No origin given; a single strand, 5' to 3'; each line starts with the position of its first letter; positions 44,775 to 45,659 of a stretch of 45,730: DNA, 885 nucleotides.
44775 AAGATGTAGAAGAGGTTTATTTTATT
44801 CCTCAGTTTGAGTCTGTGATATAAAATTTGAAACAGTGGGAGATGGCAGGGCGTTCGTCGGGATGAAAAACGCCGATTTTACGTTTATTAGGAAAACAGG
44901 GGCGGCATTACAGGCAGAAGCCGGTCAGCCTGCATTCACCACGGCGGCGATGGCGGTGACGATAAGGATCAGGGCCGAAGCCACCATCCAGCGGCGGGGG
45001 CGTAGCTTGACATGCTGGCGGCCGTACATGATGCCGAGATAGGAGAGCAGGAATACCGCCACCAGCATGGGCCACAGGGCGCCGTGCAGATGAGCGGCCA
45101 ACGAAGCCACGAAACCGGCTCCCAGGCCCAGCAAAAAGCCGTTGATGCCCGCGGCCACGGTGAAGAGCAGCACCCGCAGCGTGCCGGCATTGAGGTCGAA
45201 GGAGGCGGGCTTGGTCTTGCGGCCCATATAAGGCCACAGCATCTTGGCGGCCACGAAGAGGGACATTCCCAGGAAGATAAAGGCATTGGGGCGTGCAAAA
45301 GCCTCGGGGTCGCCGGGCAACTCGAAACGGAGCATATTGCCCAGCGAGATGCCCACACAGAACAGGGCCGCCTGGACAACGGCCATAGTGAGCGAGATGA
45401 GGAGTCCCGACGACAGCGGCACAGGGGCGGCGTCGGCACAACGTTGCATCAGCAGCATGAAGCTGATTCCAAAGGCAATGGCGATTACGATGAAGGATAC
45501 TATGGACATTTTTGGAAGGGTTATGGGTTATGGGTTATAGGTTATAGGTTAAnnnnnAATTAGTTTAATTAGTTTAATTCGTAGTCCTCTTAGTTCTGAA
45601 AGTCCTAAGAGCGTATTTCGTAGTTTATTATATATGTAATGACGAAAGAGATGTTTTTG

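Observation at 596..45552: Family overview: about 35-nt modules of five degenerate heptamers, almost C-free on one strand, scattered through the window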

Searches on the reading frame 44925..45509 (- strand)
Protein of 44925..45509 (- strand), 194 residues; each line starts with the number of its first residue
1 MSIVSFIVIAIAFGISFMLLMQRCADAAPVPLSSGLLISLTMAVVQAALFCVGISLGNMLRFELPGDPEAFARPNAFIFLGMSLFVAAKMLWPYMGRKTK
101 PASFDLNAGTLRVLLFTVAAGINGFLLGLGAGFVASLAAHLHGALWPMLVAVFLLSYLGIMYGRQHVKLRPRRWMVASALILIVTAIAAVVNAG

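Call 64: find_encoding_contigs(protein=window:44925-45509:-, flank=2500, max_places=10)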
Protein window:44925-45509:- (194 aa): 7 contigs read that carry it; 5 places shown.
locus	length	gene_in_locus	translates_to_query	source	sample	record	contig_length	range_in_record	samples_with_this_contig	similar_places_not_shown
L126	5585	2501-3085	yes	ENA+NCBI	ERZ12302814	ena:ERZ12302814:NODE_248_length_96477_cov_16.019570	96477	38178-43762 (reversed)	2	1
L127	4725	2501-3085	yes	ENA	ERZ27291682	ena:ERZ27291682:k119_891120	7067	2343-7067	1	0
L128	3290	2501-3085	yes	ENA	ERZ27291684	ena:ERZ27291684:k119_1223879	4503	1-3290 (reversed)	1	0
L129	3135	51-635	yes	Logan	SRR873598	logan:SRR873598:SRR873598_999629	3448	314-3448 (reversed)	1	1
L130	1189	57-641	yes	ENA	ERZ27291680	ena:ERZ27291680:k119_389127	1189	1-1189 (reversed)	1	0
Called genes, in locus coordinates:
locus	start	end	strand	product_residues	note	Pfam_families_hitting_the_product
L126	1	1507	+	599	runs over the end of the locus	PF07719:TPR_2 (faint), PF13174:TPR_6 (faint), PF13424:TPR_12 (faint), PF13428:TPR_14 (faint), PF13432:TPR_16 (faint), PF14559:TPR_19 (faint)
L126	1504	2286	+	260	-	PF00398:RrnaAD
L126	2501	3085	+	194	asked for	-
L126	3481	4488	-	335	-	PF07804:HipA_C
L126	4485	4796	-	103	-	PF13657:Couple_hipA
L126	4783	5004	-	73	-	PF13560:HTH_31 (weak), PF01381:HTH_3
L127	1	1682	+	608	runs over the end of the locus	PF07719:TPR_2 (faint), PF13174:TPR_6 (faint), PF13424:TPR_12 (faint), PF13428:TPR_14 (faint), PF13432:TPR_16 (faint), PF14559:TPR_19 (faint)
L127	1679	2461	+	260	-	PF00398:RrnaAD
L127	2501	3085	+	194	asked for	-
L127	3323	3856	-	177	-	-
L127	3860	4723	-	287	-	?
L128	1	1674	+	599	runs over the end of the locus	PF07719:TPR_2 (faint), PF13174:TPR_6 (faint), PF13424:TPR_12 (faint), PF13428:TPR_14 (faint), PF13432:TPR_16 (faint), PF14559:TPR_19 (faint)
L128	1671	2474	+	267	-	PF00398:RrnaAD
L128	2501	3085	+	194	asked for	-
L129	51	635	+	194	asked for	-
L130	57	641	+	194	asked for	-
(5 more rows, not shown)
